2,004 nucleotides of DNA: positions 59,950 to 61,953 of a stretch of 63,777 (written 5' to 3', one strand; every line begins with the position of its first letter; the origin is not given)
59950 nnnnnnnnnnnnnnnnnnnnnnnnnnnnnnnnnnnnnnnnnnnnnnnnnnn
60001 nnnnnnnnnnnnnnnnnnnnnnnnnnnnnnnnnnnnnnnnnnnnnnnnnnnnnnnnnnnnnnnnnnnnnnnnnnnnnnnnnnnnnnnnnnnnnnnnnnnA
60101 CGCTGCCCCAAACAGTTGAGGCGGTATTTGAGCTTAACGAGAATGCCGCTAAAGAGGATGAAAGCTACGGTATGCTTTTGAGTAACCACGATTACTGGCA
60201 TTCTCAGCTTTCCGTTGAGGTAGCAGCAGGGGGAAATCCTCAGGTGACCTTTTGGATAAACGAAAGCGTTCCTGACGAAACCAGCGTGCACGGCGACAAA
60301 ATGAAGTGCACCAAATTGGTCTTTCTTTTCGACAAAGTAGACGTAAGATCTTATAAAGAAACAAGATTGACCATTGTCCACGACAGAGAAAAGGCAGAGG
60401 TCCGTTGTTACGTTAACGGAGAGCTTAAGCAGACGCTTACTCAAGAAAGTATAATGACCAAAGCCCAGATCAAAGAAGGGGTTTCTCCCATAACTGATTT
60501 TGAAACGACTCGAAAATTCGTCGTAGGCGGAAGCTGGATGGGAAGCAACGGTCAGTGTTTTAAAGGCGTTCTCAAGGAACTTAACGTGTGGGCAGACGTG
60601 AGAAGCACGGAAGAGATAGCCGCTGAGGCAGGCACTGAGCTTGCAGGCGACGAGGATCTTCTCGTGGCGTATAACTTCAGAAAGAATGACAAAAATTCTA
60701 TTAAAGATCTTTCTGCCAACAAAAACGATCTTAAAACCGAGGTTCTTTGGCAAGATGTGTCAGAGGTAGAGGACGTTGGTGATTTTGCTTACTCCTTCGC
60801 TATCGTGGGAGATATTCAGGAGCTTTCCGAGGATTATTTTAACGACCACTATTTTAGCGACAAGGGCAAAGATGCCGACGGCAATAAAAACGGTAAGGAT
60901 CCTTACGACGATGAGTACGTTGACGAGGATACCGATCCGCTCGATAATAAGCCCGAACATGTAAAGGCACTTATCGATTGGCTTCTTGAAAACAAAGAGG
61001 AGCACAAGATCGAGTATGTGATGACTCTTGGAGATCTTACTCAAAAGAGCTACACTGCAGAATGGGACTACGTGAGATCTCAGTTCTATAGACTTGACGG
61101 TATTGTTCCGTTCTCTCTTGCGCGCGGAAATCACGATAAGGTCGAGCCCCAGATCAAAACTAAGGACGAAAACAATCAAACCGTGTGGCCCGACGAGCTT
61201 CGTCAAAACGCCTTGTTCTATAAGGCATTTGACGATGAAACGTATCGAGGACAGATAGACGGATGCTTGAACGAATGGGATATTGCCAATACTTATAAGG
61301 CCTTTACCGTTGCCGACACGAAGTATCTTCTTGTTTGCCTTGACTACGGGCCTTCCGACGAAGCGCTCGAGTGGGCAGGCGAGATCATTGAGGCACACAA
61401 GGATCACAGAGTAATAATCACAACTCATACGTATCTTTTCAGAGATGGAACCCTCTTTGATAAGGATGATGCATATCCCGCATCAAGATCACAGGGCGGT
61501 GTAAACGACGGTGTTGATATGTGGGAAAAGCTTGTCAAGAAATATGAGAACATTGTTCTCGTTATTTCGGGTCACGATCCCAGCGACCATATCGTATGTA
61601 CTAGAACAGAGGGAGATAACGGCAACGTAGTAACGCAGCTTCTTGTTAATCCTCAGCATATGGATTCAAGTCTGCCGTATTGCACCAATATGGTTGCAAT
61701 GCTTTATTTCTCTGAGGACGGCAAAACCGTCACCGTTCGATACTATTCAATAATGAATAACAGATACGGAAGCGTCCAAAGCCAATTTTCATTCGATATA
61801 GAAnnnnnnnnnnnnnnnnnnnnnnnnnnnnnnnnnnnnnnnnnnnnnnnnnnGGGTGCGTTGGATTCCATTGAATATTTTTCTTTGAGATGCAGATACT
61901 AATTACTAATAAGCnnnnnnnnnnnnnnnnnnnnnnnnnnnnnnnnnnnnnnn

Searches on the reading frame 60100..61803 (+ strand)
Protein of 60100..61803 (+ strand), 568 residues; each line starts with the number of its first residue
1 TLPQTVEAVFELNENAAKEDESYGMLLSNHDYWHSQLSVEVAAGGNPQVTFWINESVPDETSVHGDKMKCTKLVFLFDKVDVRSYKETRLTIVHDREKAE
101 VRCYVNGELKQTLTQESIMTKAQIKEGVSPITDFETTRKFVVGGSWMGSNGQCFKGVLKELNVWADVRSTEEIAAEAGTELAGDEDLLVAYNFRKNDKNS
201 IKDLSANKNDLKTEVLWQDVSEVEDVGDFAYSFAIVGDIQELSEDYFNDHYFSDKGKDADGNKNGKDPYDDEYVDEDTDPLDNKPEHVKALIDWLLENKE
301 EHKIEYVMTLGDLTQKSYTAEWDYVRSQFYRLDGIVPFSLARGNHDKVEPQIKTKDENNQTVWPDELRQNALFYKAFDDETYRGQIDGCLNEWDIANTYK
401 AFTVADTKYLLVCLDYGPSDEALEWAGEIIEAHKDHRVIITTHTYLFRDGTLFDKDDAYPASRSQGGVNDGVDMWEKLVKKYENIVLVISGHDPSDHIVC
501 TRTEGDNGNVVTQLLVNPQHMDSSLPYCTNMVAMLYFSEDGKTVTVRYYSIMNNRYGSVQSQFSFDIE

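Call 59: search_protein_families(library=pfam, proteins=[window:60100-61803:+], max_evalue=1)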
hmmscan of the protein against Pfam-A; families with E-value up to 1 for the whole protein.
window:60100-61803:+ (568 aa): 2 families
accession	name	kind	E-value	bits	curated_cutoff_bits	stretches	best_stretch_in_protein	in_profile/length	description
PF13385.13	Laminin_G_3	-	5e-07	30.4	27.6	1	82-174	76-151/151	Concanavalin A-like lectin/glucanases superfamily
PF21050.3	ARMC9_ARM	-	0.18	12.3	27.3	1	95-123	61-89/120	LisH domain-containing protein ARMC9, ARM repeats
